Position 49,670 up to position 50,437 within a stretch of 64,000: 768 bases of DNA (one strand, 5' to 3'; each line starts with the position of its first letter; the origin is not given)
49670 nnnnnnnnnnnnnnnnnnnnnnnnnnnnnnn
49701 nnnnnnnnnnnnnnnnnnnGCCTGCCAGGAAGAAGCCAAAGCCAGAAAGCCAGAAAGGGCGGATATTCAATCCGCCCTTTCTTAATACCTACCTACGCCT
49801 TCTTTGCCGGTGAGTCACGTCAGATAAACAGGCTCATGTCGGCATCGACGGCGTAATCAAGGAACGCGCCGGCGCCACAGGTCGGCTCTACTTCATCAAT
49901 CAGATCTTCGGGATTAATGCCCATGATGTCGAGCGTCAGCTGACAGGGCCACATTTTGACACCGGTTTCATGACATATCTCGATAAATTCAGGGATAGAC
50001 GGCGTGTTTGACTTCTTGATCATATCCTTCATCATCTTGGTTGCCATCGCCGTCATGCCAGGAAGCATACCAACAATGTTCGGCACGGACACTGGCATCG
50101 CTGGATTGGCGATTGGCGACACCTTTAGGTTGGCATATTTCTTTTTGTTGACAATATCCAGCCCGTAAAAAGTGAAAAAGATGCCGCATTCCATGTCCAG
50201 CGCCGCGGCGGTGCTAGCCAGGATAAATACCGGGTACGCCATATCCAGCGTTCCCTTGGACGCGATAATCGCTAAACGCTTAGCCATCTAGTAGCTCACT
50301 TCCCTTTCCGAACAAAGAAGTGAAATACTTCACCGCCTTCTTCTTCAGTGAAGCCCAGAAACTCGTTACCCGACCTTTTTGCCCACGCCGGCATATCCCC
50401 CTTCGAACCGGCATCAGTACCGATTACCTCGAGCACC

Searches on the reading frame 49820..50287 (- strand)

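Call 28: search_protein_families(library=pfam, proteins=[window:49820-50287:-], max_evalue=0.001)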
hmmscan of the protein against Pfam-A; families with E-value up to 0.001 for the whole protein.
window:49820-50287:- (155 aa): 2 families
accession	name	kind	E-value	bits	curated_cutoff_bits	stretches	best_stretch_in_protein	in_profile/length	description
PF13686.11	DrsE_2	-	1e-48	165.7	25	1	3-154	3-156/156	DsrE/DsrF/DrsH-like family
PF02635.20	DsrE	-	9.5e-08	32.7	22.7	1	3-145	1-106/116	DsrE/DsrF-like family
